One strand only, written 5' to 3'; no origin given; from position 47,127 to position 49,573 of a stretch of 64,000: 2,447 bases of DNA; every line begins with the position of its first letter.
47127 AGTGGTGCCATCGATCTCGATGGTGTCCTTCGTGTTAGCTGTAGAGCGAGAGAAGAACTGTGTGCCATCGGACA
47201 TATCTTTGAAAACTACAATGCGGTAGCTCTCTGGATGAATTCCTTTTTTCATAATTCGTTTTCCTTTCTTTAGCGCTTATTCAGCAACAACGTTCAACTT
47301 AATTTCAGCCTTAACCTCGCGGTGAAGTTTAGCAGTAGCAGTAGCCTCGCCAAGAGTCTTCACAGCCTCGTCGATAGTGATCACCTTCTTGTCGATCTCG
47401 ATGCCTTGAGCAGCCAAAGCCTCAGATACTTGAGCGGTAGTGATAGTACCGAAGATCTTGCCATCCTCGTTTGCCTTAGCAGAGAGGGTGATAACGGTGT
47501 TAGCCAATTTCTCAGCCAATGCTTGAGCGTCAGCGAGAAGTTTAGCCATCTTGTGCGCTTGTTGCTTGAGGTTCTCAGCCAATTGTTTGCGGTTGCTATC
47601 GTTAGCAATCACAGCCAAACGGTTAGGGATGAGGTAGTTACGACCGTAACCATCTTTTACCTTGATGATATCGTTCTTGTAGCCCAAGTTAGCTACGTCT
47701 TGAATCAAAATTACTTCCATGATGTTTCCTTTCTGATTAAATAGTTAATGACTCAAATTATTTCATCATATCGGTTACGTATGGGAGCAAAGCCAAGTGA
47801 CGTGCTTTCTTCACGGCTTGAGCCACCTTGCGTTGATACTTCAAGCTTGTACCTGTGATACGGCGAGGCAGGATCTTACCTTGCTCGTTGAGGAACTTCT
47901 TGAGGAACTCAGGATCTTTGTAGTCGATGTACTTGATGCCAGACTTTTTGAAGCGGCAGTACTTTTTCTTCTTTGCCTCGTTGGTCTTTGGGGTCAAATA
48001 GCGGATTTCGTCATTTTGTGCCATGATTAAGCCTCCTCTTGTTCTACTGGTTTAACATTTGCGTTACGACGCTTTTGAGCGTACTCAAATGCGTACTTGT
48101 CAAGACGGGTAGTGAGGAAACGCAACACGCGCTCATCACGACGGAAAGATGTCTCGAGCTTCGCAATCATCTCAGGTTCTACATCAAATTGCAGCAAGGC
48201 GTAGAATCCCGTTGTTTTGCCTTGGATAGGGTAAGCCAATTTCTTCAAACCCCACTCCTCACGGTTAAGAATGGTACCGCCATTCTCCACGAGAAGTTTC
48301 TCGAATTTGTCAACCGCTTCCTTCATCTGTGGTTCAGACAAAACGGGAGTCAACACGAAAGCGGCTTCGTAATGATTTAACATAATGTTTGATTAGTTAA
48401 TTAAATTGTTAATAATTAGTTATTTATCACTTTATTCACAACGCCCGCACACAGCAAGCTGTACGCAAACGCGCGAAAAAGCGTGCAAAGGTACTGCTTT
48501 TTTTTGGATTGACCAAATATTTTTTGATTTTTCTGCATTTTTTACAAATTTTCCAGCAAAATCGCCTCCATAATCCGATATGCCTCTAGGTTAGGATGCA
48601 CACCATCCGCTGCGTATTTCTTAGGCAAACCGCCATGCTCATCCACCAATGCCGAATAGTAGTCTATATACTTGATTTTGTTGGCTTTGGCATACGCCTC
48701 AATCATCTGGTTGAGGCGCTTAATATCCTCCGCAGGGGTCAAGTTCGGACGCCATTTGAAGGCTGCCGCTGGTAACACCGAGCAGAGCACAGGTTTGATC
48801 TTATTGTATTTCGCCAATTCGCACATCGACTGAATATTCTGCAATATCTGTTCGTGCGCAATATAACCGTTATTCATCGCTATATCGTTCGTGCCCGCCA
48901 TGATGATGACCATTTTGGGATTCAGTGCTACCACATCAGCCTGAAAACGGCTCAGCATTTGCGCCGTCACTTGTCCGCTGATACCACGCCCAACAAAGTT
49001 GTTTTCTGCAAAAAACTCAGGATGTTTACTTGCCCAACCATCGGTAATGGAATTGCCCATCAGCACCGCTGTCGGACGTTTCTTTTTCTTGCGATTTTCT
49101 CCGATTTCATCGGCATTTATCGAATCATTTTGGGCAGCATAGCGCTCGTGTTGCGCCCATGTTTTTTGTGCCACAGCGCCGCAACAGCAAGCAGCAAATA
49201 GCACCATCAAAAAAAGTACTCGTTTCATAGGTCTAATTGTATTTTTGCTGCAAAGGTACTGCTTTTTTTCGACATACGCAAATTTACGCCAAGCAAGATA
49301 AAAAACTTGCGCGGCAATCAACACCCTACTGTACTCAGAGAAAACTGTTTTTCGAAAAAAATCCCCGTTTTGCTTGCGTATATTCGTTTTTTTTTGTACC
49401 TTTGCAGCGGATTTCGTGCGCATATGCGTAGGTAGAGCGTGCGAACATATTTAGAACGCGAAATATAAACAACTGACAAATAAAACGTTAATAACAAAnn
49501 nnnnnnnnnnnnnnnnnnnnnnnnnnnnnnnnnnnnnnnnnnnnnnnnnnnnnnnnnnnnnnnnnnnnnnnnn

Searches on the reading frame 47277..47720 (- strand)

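Call 73: search_protein_families(library=pfam, proteins=[window:47277-47720:-], max_evalue=0.001)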
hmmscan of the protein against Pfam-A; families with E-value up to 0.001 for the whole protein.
window:47277-47720:- (147 aa): 2 families
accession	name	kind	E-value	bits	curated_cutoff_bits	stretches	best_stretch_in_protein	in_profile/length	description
PF03948.19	Ribosomal_L9_C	-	1.2e-26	93.4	23.2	1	63-146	1-86/86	Ribosomal protein L9, C-terminal domain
PF01281.25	Ribosomal_L9_N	-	2.7e-23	81.7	20.7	1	1-47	1-47/47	Ribosomal protein L9, N-terminal domain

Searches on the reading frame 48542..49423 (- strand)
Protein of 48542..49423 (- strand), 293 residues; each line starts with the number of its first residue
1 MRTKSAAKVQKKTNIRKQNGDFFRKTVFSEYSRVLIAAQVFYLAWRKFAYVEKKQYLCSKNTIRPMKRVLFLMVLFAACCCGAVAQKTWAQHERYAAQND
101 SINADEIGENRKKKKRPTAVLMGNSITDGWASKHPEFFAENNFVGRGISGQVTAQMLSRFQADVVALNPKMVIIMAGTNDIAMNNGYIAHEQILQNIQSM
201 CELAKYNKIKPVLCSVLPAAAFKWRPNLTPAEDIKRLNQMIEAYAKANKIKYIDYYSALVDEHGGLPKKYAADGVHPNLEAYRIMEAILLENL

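Call 21: search_protein_families(library=pfam, proteins=[window:48542-49423:-], max_evalue=0.001)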
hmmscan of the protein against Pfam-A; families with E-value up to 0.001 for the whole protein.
window:48542-49423:- (293 aa): 2 families
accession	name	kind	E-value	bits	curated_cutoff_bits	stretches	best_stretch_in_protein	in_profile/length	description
PF13472.12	Lipase_GDSL_2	-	7.6e-27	95.4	32.9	1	122-284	2-178/178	GDSL-like Lipase/Acylhydrolase family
PF00657.28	Lipase_GDSL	-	3.5e-13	50.6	23.6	1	120-285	2-204/208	GDSL-like Lipase/Acylhydrolase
